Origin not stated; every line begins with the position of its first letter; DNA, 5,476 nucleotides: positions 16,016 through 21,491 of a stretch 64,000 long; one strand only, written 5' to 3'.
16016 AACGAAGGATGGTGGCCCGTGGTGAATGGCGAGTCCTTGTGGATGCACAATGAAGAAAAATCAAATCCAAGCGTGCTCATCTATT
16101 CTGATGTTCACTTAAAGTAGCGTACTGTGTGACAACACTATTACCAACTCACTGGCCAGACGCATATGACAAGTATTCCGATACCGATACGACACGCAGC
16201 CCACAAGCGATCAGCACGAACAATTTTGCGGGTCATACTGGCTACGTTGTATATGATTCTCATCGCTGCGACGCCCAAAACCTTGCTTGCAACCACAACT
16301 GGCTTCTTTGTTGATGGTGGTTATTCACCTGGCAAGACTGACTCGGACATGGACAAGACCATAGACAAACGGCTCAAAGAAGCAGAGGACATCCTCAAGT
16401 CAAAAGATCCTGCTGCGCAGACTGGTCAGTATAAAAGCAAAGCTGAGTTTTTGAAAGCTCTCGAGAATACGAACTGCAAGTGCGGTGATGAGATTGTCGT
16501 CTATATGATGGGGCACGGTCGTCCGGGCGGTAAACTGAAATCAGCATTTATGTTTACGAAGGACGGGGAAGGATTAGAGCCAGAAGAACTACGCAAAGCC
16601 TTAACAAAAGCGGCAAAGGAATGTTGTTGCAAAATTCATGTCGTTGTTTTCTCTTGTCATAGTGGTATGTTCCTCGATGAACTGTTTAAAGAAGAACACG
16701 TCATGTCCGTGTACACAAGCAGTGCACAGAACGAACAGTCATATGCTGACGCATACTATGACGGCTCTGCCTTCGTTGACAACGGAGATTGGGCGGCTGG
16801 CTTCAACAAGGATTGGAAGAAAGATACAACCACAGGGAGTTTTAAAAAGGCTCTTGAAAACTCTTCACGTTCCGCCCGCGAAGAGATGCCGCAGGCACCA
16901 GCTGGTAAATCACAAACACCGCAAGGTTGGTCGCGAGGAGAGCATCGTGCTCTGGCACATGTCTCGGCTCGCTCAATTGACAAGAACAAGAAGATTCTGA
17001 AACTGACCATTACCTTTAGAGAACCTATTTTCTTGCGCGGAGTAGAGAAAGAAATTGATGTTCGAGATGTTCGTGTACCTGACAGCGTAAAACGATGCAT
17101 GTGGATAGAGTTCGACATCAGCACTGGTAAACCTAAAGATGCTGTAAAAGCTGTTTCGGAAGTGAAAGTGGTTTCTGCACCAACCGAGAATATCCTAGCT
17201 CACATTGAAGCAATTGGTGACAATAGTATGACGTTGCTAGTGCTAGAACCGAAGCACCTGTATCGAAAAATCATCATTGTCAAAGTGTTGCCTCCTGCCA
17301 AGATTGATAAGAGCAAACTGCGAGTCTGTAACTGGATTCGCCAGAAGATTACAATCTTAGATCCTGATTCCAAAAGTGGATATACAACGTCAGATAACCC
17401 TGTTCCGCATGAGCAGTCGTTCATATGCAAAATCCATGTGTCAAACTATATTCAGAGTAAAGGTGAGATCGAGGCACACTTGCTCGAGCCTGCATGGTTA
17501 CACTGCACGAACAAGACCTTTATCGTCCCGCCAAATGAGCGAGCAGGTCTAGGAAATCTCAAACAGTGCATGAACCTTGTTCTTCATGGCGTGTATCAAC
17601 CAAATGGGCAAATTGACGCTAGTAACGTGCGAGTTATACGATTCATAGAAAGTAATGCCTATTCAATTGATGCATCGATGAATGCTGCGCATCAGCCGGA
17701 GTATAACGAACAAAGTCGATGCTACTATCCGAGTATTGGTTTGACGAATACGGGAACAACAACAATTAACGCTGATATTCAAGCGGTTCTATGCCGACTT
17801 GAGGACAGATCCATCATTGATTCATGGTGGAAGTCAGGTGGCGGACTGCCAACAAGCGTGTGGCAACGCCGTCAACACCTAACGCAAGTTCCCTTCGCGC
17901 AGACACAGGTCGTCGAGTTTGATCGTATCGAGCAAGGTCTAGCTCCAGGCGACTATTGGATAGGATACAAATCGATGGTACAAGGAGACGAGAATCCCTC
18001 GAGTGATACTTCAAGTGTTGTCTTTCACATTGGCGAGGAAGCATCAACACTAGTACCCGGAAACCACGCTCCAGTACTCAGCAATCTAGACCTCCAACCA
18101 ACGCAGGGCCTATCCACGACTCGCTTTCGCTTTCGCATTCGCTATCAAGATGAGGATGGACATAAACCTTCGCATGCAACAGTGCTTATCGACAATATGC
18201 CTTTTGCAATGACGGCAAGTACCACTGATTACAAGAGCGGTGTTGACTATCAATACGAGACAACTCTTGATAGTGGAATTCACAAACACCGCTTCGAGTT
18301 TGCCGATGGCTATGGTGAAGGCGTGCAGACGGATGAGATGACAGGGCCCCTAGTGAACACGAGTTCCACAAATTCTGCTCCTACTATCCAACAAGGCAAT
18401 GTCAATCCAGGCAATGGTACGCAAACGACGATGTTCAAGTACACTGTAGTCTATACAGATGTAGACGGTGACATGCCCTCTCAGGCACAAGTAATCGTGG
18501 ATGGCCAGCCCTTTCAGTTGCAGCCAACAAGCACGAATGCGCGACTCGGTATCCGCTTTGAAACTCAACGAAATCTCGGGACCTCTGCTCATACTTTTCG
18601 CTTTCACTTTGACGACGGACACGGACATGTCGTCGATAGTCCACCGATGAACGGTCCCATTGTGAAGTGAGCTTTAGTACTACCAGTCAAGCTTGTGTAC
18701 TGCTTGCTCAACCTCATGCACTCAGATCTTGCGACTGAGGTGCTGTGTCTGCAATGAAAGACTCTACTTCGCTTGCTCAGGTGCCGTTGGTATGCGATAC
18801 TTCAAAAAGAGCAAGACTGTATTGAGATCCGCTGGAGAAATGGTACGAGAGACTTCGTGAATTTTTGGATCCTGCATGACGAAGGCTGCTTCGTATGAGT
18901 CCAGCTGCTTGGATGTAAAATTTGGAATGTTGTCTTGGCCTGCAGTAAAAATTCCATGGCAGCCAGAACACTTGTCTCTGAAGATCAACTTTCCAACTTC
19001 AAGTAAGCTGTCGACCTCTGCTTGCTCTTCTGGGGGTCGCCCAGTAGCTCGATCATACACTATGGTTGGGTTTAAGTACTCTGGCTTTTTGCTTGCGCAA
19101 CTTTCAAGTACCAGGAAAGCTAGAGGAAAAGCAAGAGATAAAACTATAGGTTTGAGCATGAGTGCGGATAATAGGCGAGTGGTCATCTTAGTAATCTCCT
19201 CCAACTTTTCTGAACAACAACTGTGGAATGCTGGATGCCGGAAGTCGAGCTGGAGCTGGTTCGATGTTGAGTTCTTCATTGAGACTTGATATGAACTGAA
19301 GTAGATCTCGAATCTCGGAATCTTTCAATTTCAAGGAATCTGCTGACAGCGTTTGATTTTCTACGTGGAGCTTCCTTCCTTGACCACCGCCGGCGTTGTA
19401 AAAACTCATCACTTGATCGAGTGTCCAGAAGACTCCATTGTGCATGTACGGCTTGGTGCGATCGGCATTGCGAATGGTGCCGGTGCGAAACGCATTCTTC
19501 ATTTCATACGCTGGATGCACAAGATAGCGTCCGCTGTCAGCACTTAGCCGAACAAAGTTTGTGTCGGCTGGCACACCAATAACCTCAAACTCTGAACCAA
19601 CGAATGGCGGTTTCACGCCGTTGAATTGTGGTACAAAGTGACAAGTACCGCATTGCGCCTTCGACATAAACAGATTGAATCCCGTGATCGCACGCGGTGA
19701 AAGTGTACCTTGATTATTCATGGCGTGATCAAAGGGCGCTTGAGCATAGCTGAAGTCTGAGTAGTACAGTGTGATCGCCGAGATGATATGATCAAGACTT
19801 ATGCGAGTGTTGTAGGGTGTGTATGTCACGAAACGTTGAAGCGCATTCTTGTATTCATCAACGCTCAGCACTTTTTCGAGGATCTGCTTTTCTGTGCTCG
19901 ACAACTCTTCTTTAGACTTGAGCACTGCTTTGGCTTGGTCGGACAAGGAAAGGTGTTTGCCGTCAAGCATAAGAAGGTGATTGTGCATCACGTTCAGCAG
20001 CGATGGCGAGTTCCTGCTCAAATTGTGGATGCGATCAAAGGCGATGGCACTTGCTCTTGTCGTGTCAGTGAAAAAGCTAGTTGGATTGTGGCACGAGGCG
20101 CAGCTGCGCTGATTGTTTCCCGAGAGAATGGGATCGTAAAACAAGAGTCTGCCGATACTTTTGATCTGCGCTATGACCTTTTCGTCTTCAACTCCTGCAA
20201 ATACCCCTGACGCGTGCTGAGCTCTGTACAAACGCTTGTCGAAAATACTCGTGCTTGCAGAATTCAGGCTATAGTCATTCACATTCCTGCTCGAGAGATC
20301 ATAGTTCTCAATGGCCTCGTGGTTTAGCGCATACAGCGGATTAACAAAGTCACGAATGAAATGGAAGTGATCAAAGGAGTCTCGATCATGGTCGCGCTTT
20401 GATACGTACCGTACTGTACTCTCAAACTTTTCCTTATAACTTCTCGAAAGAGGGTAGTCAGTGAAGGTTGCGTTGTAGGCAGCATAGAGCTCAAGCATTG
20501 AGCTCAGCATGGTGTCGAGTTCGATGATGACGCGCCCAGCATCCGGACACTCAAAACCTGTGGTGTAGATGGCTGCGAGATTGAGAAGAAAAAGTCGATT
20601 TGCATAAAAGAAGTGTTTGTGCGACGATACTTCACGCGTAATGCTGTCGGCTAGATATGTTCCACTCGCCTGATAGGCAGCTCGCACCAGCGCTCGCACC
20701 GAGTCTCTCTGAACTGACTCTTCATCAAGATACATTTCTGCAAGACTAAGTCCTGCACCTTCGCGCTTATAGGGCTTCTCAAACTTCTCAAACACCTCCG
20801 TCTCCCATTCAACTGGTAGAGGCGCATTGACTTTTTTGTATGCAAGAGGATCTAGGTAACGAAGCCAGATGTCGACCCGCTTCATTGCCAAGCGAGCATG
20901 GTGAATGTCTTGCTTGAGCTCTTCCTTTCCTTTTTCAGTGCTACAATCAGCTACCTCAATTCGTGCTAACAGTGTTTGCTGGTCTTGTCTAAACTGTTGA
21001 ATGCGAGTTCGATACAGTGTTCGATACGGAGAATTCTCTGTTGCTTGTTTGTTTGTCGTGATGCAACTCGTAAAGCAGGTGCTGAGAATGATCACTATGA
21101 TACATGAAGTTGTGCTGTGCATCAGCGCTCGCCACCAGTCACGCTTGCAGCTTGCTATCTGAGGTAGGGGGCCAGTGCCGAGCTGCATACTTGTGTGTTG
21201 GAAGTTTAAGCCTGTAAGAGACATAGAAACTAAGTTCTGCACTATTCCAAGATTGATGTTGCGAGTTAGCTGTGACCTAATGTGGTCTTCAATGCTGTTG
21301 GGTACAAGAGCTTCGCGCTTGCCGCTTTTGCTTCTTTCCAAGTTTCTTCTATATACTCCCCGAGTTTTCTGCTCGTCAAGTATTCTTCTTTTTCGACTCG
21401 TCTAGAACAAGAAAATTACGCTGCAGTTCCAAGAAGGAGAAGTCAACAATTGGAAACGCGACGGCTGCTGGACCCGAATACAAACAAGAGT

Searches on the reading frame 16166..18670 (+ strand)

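Call 43: search_protein_families(library=pfam, proteins=[window:16166-18670:+], max_evalue=0.0001)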
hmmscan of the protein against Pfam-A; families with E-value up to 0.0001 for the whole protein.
window:16166-18670:+ (834 aa): 1 family
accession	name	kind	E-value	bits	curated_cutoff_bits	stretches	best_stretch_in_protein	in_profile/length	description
PF01650.23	Peptidase_C13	-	5.8e-10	39.6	22.8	1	106-224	107-216/258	Peptidase C13 family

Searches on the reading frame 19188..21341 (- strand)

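Call 43: search_protein_families(library=pfam, proteins=[window:19188-21341:-], max_evalue=0.0001)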
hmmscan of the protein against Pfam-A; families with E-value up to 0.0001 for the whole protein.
window:19188-21341:- (717 aa): 1 family
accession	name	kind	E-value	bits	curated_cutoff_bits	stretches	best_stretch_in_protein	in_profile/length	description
PF03150.19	CCP_MauG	-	4.2e-31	109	25.6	1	395-544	5-147/149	Di-haem cytochrome c peroxidase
